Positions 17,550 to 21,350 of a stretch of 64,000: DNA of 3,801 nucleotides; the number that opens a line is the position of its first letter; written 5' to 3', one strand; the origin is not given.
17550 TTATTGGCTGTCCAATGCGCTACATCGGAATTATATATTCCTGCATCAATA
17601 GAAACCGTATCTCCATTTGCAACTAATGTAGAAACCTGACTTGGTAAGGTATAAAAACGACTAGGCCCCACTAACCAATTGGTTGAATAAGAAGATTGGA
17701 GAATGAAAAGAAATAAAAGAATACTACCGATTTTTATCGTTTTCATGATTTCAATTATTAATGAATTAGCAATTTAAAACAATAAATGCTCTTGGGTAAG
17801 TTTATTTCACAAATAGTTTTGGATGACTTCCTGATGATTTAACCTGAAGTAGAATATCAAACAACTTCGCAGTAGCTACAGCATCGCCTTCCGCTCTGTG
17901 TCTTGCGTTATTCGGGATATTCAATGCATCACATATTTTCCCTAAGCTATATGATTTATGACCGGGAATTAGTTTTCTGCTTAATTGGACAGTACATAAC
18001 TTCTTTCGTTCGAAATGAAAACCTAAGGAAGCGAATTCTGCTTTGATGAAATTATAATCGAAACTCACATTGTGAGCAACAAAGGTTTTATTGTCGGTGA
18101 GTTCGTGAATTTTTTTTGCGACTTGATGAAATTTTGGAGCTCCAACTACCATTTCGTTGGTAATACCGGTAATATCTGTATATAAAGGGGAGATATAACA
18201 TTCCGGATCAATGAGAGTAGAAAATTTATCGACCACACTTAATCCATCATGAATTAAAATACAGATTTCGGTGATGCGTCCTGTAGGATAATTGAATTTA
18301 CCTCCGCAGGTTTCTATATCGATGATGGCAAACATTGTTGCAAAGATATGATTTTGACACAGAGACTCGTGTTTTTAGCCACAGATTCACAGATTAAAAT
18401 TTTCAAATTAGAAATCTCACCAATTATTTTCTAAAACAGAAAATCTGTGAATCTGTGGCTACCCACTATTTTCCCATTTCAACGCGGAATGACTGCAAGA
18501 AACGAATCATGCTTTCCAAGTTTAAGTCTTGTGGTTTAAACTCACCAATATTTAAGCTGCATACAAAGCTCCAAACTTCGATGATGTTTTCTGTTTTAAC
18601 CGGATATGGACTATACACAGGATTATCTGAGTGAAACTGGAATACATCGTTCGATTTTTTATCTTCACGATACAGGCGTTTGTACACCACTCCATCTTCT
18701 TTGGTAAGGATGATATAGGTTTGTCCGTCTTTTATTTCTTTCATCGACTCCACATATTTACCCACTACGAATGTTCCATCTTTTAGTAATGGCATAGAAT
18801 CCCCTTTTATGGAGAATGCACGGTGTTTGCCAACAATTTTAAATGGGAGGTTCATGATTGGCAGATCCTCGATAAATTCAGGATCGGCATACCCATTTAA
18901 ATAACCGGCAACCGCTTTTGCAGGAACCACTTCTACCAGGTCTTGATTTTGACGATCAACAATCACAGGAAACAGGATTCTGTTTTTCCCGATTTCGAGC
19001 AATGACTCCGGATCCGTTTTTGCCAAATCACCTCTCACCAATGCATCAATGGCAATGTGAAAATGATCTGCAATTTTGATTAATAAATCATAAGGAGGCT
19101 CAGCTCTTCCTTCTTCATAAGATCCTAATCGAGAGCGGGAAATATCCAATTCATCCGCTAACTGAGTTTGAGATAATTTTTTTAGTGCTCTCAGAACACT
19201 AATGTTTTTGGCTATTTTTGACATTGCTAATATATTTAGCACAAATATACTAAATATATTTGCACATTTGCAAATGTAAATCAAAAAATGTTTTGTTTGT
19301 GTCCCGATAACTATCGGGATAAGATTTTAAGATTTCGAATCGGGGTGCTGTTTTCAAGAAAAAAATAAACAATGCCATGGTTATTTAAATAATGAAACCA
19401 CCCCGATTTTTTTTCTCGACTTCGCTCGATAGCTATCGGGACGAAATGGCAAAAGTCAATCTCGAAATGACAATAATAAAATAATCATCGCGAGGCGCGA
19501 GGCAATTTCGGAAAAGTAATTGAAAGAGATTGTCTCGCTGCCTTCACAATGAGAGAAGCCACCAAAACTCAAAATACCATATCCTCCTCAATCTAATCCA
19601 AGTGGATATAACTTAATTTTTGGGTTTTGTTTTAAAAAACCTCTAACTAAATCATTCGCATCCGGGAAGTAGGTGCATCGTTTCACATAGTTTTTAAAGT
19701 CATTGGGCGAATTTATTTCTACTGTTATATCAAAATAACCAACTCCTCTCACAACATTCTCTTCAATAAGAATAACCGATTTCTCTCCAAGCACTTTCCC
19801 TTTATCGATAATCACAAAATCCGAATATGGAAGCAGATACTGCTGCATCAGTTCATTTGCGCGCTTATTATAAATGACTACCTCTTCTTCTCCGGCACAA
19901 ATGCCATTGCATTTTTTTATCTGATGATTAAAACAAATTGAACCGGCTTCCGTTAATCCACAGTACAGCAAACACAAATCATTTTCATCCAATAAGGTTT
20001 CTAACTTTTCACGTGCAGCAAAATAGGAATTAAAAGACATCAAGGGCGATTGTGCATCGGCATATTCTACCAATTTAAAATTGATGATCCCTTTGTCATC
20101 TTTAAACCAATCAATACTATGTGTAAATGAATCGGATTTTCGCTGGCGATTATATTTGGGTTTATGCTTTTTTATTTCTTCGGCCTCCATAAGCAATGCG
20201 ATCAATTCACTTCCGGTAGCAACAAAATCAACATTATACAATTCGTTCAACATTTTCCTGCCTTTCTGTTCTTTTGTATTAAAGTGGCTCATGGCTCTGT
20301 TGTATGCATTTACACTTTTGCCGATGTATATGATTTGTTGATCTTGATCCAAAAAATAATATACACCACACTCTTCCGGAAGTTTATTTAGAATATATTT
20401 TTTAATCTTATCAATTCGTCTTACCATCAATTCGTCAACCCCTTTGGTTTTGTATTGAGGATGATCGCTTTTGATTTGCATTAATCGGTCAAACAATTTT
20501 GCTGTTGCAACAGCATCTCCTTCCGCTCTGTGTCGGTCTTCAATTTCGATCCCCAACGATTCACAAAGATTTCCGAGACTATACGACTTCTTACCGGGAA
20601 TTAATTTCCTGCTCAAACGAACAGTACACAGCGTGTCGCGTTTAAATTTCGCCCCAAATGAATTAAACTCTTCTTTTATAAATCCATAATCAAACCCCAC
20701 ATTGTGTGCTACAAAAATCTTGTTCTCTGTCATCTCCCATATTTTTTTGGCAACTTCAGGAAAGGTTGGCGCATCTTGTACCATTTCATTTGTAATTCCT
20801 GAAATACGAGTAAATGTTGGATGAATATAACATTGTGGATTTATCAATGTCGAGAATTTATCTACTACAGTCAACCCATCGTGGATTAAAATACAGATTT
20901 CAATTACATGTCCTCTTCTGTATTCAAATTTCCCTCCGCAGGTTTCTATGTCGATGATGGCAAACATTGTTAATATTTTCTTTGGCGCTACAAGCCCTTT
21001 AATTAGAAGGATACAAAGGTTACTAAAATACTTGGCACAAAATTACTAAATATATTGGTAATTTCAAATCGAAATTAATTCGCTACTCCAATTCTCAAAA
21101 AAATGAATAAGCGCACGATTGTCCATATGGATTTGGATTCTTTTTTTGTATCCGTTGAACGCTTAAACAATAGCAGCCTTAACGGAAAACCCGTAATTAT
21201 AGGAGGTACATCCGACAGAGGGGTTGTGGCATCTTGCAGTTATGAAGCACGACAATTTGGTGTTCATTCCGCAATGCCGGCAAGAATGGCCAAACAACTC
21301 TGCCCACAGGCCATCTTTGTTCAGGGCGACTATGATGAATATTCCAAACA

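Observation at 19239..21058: Shared ~25-bp motif in the lexA-like and dinB-dnaE2 promoter regions: candidate operator of a non-canonical SOS box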

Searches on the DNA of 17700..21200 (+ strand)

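Call 29: search_rna_families(source=window, start=17700, end=21200, threshold=evalue, max_evalue=1)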
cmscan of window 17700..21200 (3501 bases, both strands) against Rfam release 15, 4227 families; matches with E-value up to 1: 3.
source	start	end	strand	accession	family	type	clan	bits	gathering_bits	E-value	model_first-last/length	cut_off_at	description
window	18369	18468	-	RF00452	MIR172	Gene; miRNA;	-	27.3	70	0.0068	1-114/114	no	mir-172 microRNA precursor family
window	18369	18468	+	RF00452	MIR172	Gene; miRNA;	-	24.2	70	0.047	1-114/114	no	mir-172 microRNA precursor family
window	18013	18092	+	RF00324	snoMBII-202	Gene; snRNA; snoRNA; CD-box;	-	22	40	0.23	1-84/84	no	Small nucleolar RNA MBII-202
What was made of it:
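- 19333..19418 (+): Orphaned conserved leader hairpin with an invariant apical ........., followed by a T8 run. It is not part of the operator but lies inside the finding's span. No Rfam match (call 29).
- Tried and rejected: Rfam scan of 17700-21200: only sub-threshold hairpin noise, MIR172 at the 18369-18468 hairpin (call 29).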

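Call 45: build_rna_model(alignment_id=A3, structure=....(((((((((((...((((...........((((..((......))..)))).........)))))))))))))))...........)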
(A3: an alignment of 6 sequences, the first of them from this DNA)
Model R1 built from alignment A3 (6 sequences, 90 columns); structure: as given.
model positions 85; base pairs 21; branch points 0; effective number of sequences 2.19; information 0.668 bits per position. Calibrated on 0.2 Mb of random sequence (short: E-values are rough).
structure used (alignment columns):
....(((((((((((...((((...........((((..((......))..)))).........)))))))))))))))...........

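Call 46: search_with_rna_model(model_id=R1, sources=[window, L001, L002, L003, L004, L005, L006, L007, L008, L009, L010, L011, L012, L013, L014, L015, L016, L017, L018, L019, L020, L021, L022, L023, L024, L025, L026, L027, L028, L029, L030, L031, L032, L033, L034, L035, L036, L037, L038, L039, L040, L041, L042, L043, L044, L045, L046, L047, L048, L049, L050, L051, L052, L053, L054, L055, L056, L057, L058, L059, L060, L061, L062, L063, L064, L065, L066, L067, L068, L069, L070, L071, L072, L073, L074, L075, L076, L077, L078, L079, L080], max_evalue=1, make_alignment=true)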
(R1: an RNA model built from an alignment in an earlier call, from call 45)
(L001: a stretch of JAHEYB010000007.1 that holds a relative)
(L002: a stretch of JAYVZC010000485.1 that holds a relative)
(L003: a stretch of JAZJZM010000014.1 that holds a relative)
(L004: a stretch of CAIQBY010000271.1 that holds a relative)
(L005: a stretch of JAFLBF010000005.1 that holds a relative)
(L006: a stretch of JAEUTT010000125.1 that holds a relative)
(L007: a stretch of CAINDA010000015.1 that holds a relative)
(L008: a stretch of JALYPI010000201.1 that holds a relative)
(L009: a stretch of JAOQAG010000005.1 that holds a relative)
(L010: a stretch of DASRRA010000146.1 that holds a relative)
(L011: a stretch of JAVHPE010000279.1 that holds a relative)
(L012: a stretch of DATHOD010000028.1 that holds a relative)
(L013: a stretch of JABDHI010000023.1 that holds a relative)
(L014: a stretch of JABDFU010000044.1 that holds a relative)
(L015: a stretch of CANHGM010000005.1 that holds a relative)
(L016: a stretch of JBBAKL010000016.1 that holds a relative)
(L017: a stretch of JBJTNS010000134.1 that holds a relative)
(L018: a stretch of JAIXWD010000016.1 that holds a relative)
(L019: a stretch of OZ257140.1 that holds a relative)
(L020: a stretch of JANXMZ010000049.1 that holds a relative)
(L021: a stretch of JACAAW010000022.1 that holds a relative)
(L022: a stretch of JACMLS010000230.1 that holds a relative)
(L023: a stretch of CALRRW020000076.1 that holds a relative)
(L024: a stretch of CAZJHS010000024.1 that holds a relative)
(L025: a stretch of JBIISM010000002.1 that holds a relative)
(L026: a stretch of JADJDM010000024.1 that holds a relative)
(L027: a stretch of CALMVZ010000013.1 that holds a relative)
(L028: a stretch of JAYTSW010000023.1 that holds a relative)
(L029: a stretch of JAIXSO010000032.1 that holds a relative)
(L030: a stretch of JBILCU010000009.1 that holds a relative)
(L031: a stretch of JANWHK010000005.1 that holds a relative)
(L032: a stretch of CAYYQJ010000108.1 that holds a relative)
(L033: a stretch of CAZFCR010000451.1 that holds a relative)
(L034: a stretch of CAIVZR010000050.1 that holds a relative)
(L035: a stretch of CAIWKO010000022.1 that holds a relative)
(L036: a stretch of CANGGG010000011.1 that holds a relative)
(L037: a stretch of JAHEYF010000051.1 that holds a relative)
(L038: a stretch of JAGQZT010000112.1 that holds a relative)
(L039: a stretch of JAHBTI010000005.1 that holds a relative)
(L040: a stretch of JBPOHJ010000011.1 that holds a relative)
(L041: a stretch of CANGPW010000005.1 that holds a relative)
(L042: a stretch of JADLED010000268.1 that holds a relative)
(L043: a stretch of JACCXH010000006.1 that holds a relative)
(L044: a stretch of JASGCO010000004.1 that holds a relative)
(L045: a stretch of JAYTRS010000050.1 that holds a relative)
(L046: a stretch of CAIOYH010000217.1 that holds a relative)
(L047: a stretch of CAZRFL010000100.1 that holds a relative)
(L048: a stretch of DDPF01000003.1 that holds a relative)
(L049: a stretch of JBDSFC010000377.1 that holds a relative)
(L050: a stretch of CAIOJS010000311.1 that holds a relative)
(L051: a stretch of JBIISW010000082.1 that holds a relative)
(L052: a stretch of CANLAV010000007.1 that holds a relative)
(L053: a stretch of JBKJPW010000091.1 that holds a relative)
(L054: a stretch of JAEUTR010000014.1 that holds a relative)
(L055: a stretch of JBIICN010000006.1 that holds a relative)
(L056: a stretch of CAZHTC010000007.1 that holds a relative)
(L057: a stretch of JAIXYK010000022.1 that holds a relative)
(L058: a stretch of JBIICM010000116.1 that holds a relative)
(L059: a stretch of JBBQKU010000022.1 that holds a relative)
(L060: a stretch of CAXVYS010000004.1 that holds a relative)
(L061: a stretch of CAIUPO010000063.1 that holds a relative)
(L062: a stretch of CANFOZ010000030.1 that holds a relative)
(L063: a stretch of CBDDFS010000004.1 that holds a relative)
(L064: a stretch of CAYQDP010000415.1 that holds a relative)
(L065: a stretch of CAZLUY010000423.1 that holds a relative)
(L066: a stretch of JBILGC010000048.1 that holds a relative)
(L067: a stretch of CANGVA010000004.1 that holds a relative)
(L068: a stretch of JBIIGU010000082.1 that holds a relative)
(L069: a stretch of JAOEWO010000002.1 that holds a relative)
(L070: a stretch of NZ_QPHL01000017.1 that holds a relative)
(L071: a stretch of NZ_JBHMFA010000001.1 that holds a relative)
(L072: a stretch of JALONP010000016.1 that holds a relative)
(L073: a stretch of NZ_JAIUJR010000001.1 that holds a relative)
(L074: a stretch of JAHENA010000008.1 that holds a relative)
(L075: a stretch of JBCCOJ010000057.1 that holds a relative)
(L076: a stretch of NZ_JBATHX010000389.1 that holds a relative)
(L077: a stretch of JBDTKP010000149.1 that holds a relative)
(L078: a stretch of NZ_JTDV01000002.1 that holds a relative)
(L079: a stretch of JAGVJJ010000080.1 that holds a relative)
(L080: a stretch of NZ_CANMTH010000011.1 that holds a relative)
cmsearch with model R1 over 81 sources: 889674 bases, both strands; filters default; matches with E-value up to 1: 16.
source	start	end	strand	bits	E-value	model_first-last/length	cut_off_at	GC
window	19333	19418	+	96.4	5.4e-17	1-85/85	no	0.34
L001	5820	5906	-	94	1.7e-16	1-85/85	no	0.36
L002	234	320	-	92.6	3.5e-16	1-85/85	no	0.33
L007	5821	5903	-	78.4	3.8e-13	1-85/85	no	0.36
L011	5826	5910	-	77.9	4.7e-13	1-85/85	no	0.31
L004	1441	1525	-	76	1.2e-12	1-85/85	no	0.39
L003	5472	5552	-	40.4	4.9e-05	1-85/85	no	0.31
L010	2871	2957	-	32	0.0031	1-85/85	no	0.37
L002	239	325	+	27.9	0.023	1-85/85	no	0.33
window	19328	19413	-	24.2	0.14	1-85/85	no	0.31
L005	5844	5929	-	22.9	0.26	1-85/85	no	0.35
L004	1446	1530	+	22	0.41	1-85/85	no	0.39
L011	5832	5914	+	22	0.41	1-85/85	no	0.31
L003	5477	5557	+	21.6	0.49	1-85/85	no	0.32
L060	6720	6822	-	20.9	0.68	1-85/85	no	0.28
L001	5825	5911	+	20.4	0.88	1-85/85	no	0.36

Alignment A4: 16 matches aligned to the model, 133 columns, each read 5' to 3' on its own strand. Consensus structure (alignment columns), stored with it:
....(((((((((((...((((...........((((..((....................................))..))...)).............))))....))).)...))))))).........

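Call 53: search_with_rna_model(model_id=R1, sources=[window, L001, L002, L003, L004, L005, L007, L010, L011], max_evalue=0.005, make_alignment=true, show_alignments=0)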
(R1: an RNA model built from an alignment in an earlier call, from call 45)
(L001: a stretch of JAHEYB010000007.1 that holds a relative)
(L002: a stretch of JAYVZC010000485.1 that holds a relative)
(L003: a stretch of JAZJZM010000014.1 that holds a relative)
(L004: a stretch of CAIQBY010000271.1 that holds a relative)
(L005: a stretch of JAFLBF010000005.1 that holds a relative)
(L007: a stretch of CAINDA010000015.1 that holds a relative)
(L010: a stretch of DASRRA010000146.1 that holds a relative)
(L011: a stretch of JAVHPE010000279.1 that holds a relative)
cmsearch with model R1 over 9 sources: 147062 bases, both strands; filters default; matches with E-value up to 0.005: 9.
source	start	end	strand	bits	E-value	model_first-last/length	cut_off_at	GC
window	19333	19418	+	96.4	9e-18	1-85/85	no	0.34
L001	5820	5906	-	94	2.8e-17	1-85/85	no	0.36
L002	234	320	-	92.6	5.7e-17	1-85/85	no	0.33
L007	5821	5903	-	78.4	6.3e-14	1-85/85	no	0.36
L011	5826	5910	-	77.9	7.7e-14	1-85/85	no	0.31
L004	1441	1525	-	76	2e-13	1-85/85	no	0.39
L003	5472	5552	-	40.4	8.1e-06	1-85/85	no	0.31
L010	2871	2957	-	32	0.00051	1-85/85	no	0.37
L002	239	325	+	27.9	0.0037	1-85/85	no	0.33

Alignment A6: 9 matches aligned to the model, 97 columns, each read 5' to 3' on its own strand. Consensus structure (alignment columns), stored with it:
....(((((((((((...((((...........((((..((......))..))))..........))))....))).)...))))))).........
